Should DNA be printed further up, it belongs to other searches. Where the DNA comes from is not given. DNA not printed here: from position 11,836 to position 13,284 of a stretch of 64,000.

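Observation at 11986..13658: Bacterial histidine kinase with a bona fide ethylene-binding domain, followed by a receiver protein and preceded by an ArsR-type metalloregulator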

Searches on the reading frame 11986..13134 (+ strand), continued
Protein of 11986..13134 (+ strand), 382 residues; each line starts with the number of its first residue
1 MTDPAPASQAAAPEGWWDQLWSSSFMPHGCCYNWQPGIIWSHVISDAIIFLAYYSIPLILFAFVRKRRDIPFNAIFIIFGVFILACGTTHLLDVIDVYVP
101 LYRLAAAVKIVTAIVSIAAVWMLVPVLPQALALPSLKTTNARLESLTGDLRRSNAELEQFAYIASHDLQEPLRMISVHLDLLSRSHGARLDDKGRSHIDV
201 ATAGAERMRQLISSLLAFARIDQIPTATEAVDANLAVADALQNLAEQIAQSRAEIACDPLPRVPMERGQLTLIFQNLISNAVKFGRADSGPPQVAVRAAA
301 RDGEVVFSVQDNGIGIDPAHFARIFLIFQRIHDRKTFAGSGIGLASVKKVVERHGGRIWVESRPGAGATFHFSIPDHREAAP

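Call 7: find_homologous_proteins(query=window:11986-13134:+, max_evalue=0.00001)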
Query window:11986-13134:+ (382 aa): 8000 proteins with E <= 0.00001 among 8000 candidates; the best 120 are listed.
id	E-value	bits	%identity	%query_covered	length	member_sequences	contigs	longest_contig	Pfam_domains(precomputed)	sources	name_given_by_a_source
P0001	4.8e-252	853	100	100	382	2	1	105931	PF02518.32,PF00512.32,PF25487.2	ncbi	-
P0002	3.7e-159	548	64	97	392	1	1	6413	PF02518.32,PF00512.32,PF25487.2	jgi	jgi:chemotaxis family two-component system sensor kinase Cph1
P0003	8.9e-155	533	64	97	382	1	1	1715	PF02518.32,PF00512.32,PF25487.2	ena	-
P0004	5.6e-151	521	62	97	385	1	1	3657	PF02518.32,PF00512.32,PF25487.2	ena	-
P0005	7.0e-151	521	60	97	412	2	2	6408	PF02518.32,PF00512.32,PF25487.2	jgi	-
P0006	7.3e-145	501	58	98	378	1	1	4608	PF02518.32,PF00512.32,PF25487.2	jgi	jgi:two-component system, chemotaxis family, sensor kinase Cph1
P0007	8.3e-143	494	63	93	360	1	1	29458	PF02518.32,PF00512.32,PF25487.2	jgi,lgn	jgi:chemotaxis family two-component system sensor kinase Cph1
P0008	4.2e-141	488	61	95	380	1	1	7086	PF02518.32,PF00512.32,PF25487.2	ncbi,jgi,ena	jgi:signal transduction histidine kinase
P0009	1.2e-140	487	61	92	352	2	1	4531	PF02518.32,PF00512.32,PF25487.2,PF14501.13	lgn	-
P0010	4.1e-134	465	58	95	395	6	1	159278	PF02518.32,PF00512.32,PF25487.2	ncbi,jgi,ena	jgi:signal transduction histidine kinase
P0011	1.9e-128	447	54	96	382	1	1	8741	PF02518.32,PF00512.32,PF25487.2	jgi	jgi:signal transduction histidine kinase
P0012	2.3e-126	440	57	96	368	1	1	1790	PF02518.32,PF00512.32,PF25487.2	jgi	jgi:chemotaxis family two-component system sensor kinase Cph1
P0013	1.8e-118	414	56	92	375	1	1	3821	PF02518.32,PF00512.32,PF25487.2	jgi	jgi:signal transduction histidine kinase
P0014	7.7e-115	402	54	94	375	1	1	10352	PF02518.32,PF00512.32,PF25487.2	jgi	jgi:signal transduction histidine kinase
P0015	1.8e-112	394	50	93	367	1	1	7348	PF02518.32,PF00512.32,PF25487.2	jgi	jgi:signal transduction histidine kinase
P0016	7.1e-112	392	51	93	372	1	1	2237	PF02518.32,PF00512.32,PF25487.2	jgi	jgi:signal transduction histidine kinase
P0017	1.0e-109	385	50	94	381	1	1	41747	PF02518.32,PF00512.32,PF25487.2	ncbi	-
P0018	1.2e-109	385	50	93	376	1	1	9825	PF02518.32,PF00512.32,PF25487.2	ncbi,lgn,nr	ncbi:MAG: two-component sensor histidine kinase [Nitrospinae bacterium]|nr:two-component sensor hist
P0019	1.7e-108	381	50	94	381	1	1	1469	PF02518.32,PF00512.32,PF25487.2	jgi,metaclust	metaclust:\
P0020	3.0e-108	380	51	94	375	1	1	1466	PF02518.32,PF00512.32,PF25487.2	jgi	jgi:signal transduction histidine kinase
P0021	9.1e-108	379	49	94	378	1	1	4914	PF02518.32,PF00512.32,PF25487.2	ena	-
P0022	3.8e-107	377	50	93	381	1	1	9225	PF02518.32,PF00512.32,PF25487.2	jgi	jgi:signal transduction histidine kinase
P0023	5.4e-107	376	49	93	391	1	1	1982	PF02518.32,PF00512.32,PF25487.2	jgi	jgi:signal transduction histidine kinase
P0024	1.4e-106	375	50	93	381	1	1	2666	PF02518.32,PF00512.32,PF25487.2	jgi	jgi:signal transduction histidine kinase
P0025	3.8e-106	373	46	98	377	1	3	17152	PF02518.32,PF25487.2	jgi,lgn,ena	-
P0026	1.1e-105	372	47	93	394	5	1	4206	PF02518.32,PF00512.32,PF25487.2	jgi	-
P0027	6.0e-105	369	50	97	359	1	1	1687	PF02518.32,PF25487.2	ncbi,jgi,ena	jgi:signal transduction histidine kinase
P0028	1.2e-104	368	49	93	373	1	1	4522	PF02518.32,PF00512.32,PF25487.2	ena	-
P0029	2.7e-104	367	52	60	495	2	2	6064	PF13426.14,PF13188.14,PF24820.2,PF08448.17,PF02518.32,PF00512.32,PF00989.32,PF25487.2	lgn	-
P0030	1.0e-103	365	46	64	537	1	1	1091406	PF08447.19,PF13426.14,PF08448.17,PF02518.32,PF00512.32,PF00989.32,PF25487.2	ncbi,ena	-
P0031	1.5e-103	365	50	63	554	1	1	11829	PF08447.19,PF13426.14,PF08448.17,PF02518.32,PF00512.32,PF00989.32,PF25487.2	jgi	jgi:PAS domain S-box-containing protein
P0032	2.8e-103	364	49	63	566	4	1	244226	PF13426.14,PF13188.14,PF08448.17,PF02518.32,PF00512.32,PF00989.32,PF25487.2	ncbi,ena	-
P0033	3.3e-103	364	50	93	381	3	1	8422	PF02518.32,PF00512.32,PF25487.2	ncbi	-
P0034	3.9e-103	363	46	63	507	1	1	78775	PF13426.14,PF13188.14,PF08448.17,PF02518.32,PF00512.32,PF00989.32,PF25487.2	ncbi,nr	ncbi:MAG: PAS domain S-box protein [Verrucomicrobia bacterium]|nr:PAS domain S-box protein [Verrucom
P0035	6.1e-103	363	50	95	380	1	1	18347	PF02518.32,PF00512.32,PF25487.2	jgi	jgi:signal transduction histidine kinase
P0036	6.6e-103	363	50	63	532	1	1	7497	PF13426.14,PF02518.32,PF00512.32,PF00989.32,PF25487.2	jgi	jgi:PAS domain S-box-containing protein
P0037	7.3e-103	363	48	65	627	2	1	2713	PF13426.14,PF13188.14,PF24820.2,PF08448.17,PF02518.32,PF00512.32,PF00989.32,PF25487.2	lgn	-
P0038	8.4e-103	362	49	93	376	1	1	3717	PF02518.32,PF00512.32,PF25487.2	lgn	-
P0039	1.1e-102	362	49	63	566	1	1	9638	PF13426.14,PF13188.14,PF08448.17,PF02518.32,PF00512.32,PF00989.32,PF25487.2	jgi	jgi:PAS domain S-box-containing protein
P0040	1.9e-102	361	49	63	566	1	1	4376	PF13426.14,PF13188.14,PF08448.17,PF02518.32,PF00512.32,PF00989.32,PF25487.2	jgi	jgi:PAS domain S-box-containing protein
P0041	3.2e-102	360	50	63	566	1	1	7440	PF13426.14,PF13188.14,PF08448.17,PF02518.32,PF00512.32,PF00989.32,PF25487.2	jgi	jgi:PAS domain S-box-containing protein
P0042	3.3e-102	360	48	94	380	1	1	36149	PF02518.32,PF00512.32,PF25487.2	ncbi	-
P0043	3.9e-102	360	50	63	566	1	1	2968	PF13426.14,PF13188.14,PF08448.17,PF02518.32,PF00512.32,PF00989.32,PF25487.2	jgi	jgi:PAS domain S-box-containing protein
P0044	4.4e-102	360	50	63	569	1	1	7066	PF13426.14,PF13188.14,PF08448.17,PF02518.32,PF00512.32,PF00989.32,PF25487.2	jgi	jgi:PAS domain S-box-containing protein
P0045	4.9e-102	360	45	93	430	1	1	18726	PF02518.32,PF00512.32,PF25487.2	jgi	jgi:signal transduction histidine kinase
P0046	1.3e-101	358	43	93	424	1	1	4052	PF02518.32,PF00512.32,PF25487.2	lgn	-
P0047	1.3e-101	358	48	95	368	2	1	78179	PF02518.32,PF00512.32,PF25487.2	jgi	jgi:signal transduction histidine kinase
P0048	3.1e-101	357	49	63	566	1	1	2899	PF13426.14,PF13188.14,PF08448.17,PF02518.32,PF00512.32,PF00989.32,PF25487.2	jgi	jgi:PAS domain S-box-containing protein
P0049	4.4e-101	357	47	95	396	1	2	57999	PF02518.32,PF00512.32,PF25487.2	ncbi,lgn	-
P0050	1.0e-100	356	48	66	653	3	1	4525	PF08447.19,PF13426.14,PF13188.14,PF24820.2,PF08448.17,PF02518.32,PF00512.32,PF00989.32,PF25487.2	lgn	-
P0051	1.1e-100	355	48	63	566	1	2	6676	PF13426.14,PF13188.14,PF08448.17,PF02518.32,PF00512.32,PF00989.32,PF25487.2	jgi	jgi:PAS domain S-box-containing protein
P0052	1.2e-100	355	48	63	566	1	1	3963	PF13426.14,PF13188.14,PF08448.17,PF02518.32,PF00512.32,PF00989.32,PF25487.2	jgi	jgi:PAS domain S-box-containing protein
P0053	1.3e-100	355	52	65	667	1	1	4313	PF13426.14,PF13188.14,PF12860.14,PF24820.2,PF08448.17,PF02518.32,PF00512.32,PF00989.32,PF25487.2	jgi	-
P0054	1.3e-100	355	48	63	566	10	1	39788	PF13426.14,PF13188.14,PF08448.17,PF02518.32,PF00512.32,PF00989.32,PF25487.2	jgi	jgi:PAS domain S-box-containing protein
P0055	1.7e-100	355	53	60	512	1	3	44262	PF13426.14,PF13188.14,PF24820.2,PF08448.17,PF02518.32,PF00512.32,PF00989.32,PF25487.2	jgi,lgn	jgi:PAS domain S-box-containing protein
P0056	2.7e-100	354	46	67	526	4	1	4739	PF13426.14,PF13188.14,PF08448.17,PF02518.32,PF00512.32,PF00989.32,PF25487.2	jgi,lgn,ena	jgi:PAS domain S-box-containing protein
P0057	3.4e-100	354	48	63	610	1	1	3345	PF13426.14,PF13188.14,PF08448.17,PF02518.32,PF00512.32,PF00989.32,PF25487.2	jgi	jgi:PAS domain S-box-containing protein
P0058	4.1e-100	354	48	63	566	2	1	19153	PF13426.14,PF13188.14,PF08448.17,PF02518.32,PF00512.32,PF00989.32,PF25487.2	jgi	jgi:PAS domain S-box-containing protein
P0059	4.7e-100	353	48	63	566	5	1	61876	PF13426.14,PF13188.14,PF08448.17,PF02518.32,PF00512.32,PF00989.32,PF25487.2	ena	-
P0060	5.7e-100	353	51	63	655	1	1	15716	PF08447.19,PF13426.14,PF13188.14,PF12860.14,PF24820.2,PF08448.17,PF02518.32,PF00512.32,PF00989.32,PF25487.2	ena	-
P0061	8.1e-100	353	47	67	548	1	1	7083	PF13426.14,PF13188.14,PF24820.2,PF08448.17,PF02518.32,PF00512.32,PF00989.32,PF25487.2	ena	-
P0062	1.0e-99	352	50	59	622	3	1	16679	PF08447.19,PF13426.14,PF13188.14,PF12860.14,PF24820.2,PF08448.17,PF02518.32,PF00512.32,PF00989.32,PF25487.2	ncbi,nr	ncbi:MAG TPA: PAS domain S-box protein [Kofleriaceae bacterium]|nr:PAS domain S-box protein [Kofleri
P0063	1.0e-99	352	48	63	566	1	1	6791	PF13426.14,PF13188.14,PF08448.17,PF02518.32,PF00512.32,PF00989.32,PF25487.2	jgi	jgi:PAS domain S-box-containing protein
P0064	1.3e-99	352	49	63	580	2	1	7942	PF13426.14,PF08448.17,PF02518.32,PF00512.32,PF00989.32,PF25487.2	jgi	jgi:PAS domain S-box-containing protein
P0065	1.5e-99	352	44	94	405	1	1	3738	PF02518.32,PF00512.32,PF25487.2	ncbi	-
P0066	1.7e-99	352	46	63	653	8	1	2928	PF08447.19,PF13426.14,PF13188.14,PF08448.17,PF02518.32,PF00512.32,PF00989.32,PF25487.2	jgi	-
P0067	5.5e-99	350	-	-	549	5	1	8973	PF08448.17,PF02518.32,PF00512.32,PF00989.32,PF25487.2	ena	-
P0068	7.8e-99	349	-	-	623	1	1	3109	PF13426.14,PF13188.14,PF12860.14,PF24820.2,PF08448.17,PF02518.32,PF00512.32,PF00989.32,PF25487.2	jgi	jgi:PAS domain S-box-containing protein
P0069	8.7e-99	349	49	92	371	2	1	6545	PF02518.32,PF00512.32,PF25487.2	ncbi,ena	-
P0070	9.7e-99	349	-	-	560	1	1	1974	PF08447.19,PF13426.14,PF08448.17,PF02518.32,PF00512.32,PF00989.32,PF25487.2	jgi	jgi:PAS domain S-box-containing protein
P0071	1.1e-98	349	45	66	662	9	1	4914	PF08447.19,PF13426.14,PF13188.14,PF12860.14,PF24820.2,PF08448.17,PF02518.32,PF00512.32,PF00989.32,PF25487.2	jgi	jgi:PAS domain S-box-containing protein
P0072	1.4e-98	348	50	63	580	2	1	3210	PF13426.14,PF13188.14,PF08448.17,PF02518.32,PF00512.32,PF00989.32,PF25487.2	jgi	jgi:PAS domain S-box-containing protein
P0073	1.5e-98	348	47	64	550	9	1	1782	PF13426.14,PF08448.17,PF02518.32,PF00512.32,PF00989.32,PF25487.2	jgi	jgi:PAS domain S-box-containing protein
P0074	1.7e-98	348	48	63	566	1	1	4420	PF13426.14,PF13188.14,PF08448.17,PF02518.32,PF00512.32,PF00989.32,PF25487.2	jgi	jgi:PAS domain S-box-containing protein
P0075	1.9e-98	348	48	63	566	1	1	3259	PF13426.14,PF13188.14,PF08448.17,PF02518.32,PF00512.32,PF00989.32,PF25487.2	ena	-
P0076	2.9e-98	347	52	61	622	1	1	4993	PF08447.19,PF13426.14,PF13188.14,PF08448.17,PF02518.32,PF00512.32,PF00989.32,PF25487.2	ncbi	-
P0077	3.1e-98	347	-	-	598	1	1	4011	PF13426.14,PF13188.14,PF12860.14,PF24820.2,PF08448.17,PF02518.32,PF00512.32,PF00989.32,PF25487.2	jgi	jgi:PAS domain S-box-containing protein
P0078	3.5e-98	347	45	67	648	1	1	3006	PF08447.19,PF13426.14,PF13188.14,PF12860.14,PF24820.2,PF08448.17,PF02518.32,PF00512.32,PF00989.32,PF25487.2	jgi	jgi:PAS domain S-box-containing protein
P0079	4.6e-98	347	46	94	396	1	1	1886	PF02518.32,PF00512.32,PF25487.2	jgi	jgi:signal transduction histidine kinase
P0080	5.2e-98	347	50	63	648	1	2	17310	PF08447.19,PF13426.14,PF13188.14,PF08448.17,PF02518.32,PF00512.32,PF00989.32,PF25487.2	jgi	jgi:PAS domain S-box-containing protein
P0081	1.3e-97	345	-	-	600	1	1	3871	PF08447.19,PF13426.14,PF13188.14,PF12860.14,PF24820.2,PF08448.17,PF02518.32,PF00512.32,PF00989.32,PF25487.2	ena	-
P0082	1.6e-97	345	46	66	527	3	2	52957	PF13426.14,PF13188.14,PF08448.17,PF02518.32,PF00512.32,PF00989.32,PF25487.2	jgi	jgi:PAS domain S-box-containing protein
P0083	2.0e-97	345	-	-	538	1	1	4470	PF08447.19,PF13426.14,PF08448.17,PF02518.32,PF00512.32,PF00989.32,PF25487.2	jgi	jgi:PAS domain S-box-containing protein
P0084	3.7e-97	344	47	94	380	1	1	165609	PF02518.32,PF00512.32,PF25487.2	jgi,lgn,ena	-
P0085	4.3e-97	344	-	-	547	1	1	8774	PF08447.19,PF13426.14,PF08448.17,PF02518.32,PF00512.32,PF00989.32,PF25487.2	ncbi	-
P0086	4.9e-97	343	50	59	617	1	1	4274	PF13426.14,PF13188.14,PF12860.14,PF24820.2,PF08448.17,PF02518.32,PF00512.32,PF00989.32,PF25487.2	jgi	jgi:PAS domain S-box-containing protein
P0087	5.4e-97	343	45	94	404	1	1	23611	PF02518.32,PF00512.32,PF25487.2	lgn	-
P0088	6.3e-97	343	45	92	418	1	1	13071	PF02518.32,PF00512.32,PF25487.2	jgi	jgi:signal transduction histidine kinase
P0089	6.7e-97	343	48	63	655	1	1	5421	PF08447.19,PF13426.14,PF13188.14,PF08448.17,PF02518.32,PF00512.32,PF00989.32,PF25487.2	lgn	-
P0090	6.8e-97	343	-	-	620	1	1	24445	PF13426.14,PF13188.14,PF12860.14,PF24820.2,PF08448.17,PF02518.32,PF00512.32,PF00989.32,PF25487.2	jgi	jgi:PAS domain S-box-containing protein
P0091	6.9e-97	343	50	63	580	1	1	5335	PF13426.14,PF13188.14,PF08448.17,PF02518.32,PF00512.32,PF00989.32,PF25487.2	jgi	jgi:PAS domain S-box-containing protein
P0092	7.6e-97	343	45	64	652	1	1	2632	PF08447.19,PF13426.14,PF13188.14,PF24820.2,PF08448.17,PF02518.32,PF00512.32,PF00989.32,PF25487.2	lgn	-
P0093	9.1e-97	343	50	62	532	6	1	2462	PF13426.14,PF13188.14,PF08448.17,PF02518.32,PF00512.32,PF00989.32,PF25487.2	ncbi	-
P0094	1.0e-96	342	51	63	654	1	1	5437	PF08447.19,PF13426.14,PF13188.14,PF12860.14,PF24820.2,PF08448.17,PF02518.32,PF00512.32,PF00989.32,PF25487.2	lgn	-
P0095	1.1e-96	342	48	61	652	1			PF13426.14,PF13188.14,PF08448.17,PF02518.32,PF00512.32,PF00989.32,PF25487.2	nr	nr:PAS domain S-box protein [Paraburkholderia sacchari]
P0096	1.3e-96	342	48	61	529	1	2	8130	PF13426.14,PF02518.32,PF00512.32,PF00989.32,PF25487.2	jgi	jgi:PAS domain S-box-containing protein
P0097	1.4e-96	342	50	63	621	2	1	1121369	PF08447.19,PF13426.14,PF13188.14,PF08448.17,PF02518.32,PF00512.32,PF00989.32,PF25487.2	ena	-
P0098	1.7e-96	342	-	-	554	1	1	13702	PF08447.19,PF13426.14,PF08448.17,PF02518.32,PF00512.32,PF00989.32,PF25487.2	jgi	-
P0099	1.7e-96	342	42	95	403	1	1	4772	PF02518.32,PF00512.32,PF25487.2,PF06785.17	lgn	-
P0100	2.1e-96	341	-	-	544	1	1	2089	PF08448.17,PF02518.32,PF00512.32,PF25487.2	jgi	jgi:PAS domain S-box-containing protein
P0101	2.2e-96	341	-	-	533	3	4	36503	PF08447.19,PF13426.14,PF08448.17,PF02518.32,PF00512.32,PF00989.32,PF25487.2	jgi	-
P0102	2.3e-96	341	45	93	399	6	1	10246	PF02518.32,PF00512.32,PF25487.2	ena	-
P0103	2.4e-96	341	49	61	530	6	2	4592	PF13426.14,PF13188.14,PF08448.17,PF02518.32,PF00512.32,PF00989.32,PF25487.2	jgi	jgi:PAS domain S-box-containing protein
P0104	2.7e-96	341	-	-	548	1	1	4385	PF08447.19,PF13426.14,PF08448.17,PF02518.32,PF00512.32,PF00989.32,PF25487.2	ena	-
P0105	2.9e-96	341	44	98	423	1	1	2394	PF02518.32,PF00512.32,PF25487.2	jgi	jgi:signal transduction histidine kinase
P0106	3.1e-96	341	-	-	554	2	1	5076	PF08447.19,PF13426.14,PF08448.17,PF02518.32,PF00512.32,PF00989.32,PF25487.2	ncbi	-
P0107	4.3e-96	340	49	63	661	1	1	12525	PF08447.19,PF13426.14,PF13188.14,PF08448.17,PF02518.32,PF00512.32,PF00989.32,PF25487.2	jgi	jgi:PAS domain S-box-containing protein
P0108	4.3e-96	340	42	95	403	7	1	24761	PF02518.32,PF00512.32,PF25487.2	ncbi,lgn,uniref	ncbi:MAG: ATP-binding protein [Nostoc sp.]|uniref:sensor histidine kinase n=1 Tax=Nostoc sp. TaxID=1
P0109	4.7e-96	340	43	95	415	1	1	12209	PF02518.32,PF00512.32,PF25487.2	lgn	-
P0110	5.0e-96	340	46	93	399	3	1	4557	PF02518.32,PF00512.32,PF25487.2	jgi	jgi:signal transduction histidine kinase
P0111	5.1e-96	340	46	93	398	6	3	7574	PF02518.32,PF00512.32,PF25487.2,PF06785.17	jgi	jgi:signal transduction histidine kinase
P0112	7.4e-96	340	51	61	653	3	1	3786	PF08447.19,PF13426.14,PF13188.14,PF12860.14,PF24820.2,PF08448.17,PF02518.32,PF00512.32,PF00989.32,PF25487.2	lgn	-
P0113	8.0e-96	339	42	92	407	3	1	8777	PF02518.32,PF00512.32,PF25487.2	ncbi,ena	ncbi:MAG TPA: ATP-binding protein [Candidatus Obscuribacterales bacterium]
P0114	1.0e-95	339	45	93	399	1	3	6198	PF02518.32,PF00512.32,PF25487.2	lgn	-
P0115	1.0e-95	339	-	-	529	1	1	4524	PF13426.14,PF13188.14,PF08448.17,PF02518.32,PF00512.32,PF00989.32,PF25487.2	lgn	-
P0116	1.3e-95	339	47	66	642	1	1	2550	PF08447.19,PF13426.14,PF13188.14,PF12860.14,PF24820.2,PF08448.17,PF02518.32,PF00512.32,PF00989.32,PF25487.2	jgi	jgi:PAS domain S-box-containing protein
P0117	1.5e-95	339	44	95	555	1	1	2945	PF02518.32,PF00512.32,PF25487.2,PF00072.31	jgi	-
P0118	1.7e-95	338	46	93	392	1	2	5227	PF02518.32,PF00512.32,PF25487.2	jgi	jgi:signal transduction histidine kinase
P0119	2.0e-95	338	-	-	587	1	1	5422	PF13426.14,PF08448.17,PF02518.32,PF00512.32,PF00989.32,PF25487.2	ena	-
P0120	2.1e-95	338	-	-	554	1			PF13426.14,PF13188.14,PF08448.17,PF02518.32,PF00512.32,PF00989.32,PF25487.2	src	-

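Call 13: search_solved_structures(query=window:11986-13134:+, max_evalue=0.001, show_alignments=0)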
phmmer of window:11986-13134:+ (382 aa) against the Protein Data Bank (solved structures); distinct sequences matched with E-value up to 0.001: 55.
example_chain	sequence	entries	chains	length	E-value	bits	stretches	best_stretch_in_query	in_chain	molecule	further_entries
8f71_A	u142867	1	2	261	1.2e-39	139.7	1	142-376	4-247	Histidine kinase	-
9ys3_A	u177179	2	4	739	2.5e-32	115.6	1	140-374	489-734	Bacteriophytochrome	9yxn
8uph_A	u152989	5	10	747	2.6e-32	115.5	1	140-374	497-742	Bacteriophytochrome (Light-regulated signal transduction histidine kinase)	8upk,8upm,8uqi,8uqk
8sgk_A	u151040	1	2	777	1.7e-31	112.9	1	145-376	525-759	Bacteriophytochrome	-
8avv_A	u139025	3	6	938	2.4e-31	112.4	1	145-376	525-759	Bacteriophytochrome,Response regulator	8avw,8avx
5uht_A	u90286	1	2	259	9.5e-26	93.9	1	151-378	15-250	Sensor histidine kinase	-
6azr_A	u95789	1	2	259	9.5e-26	93.9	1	151-378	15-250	Sensor histidine kinase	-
2c2a_A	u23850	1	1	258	9.6e-26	93.9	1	151-378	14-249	SENSOR HISTIDINE KINASE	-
3dge_A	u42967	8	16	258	9.6e-26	93.9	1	151-378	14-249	Sensor protein | Histidine kinase | Sensor histidine kinase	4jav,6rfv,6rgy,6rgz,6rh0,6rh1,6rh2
4jas_A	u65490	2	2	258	1.3e-25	93.5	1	151-378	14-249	Histidine kinase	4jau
6rh7_A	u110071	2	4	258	1.9e-24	89.6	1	154-378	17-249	Sensor histidine kinase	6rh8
4u7n_A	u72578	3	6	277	1.4e-20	77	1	153-376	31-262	Histidine protein kinase sensor protein | Histidine kinase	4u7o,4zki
5c93_A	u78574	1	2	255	1.5e-20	76.8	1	155-376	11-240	Histidine kinase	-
4i5s_A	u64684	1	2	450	1.5e-20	76.8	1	154-376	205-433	Putative histidine kinase CovS; VicK-like protein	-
4q20_A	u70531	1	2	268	6.9e-19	71.4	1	158-379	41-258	Sensor protein DivL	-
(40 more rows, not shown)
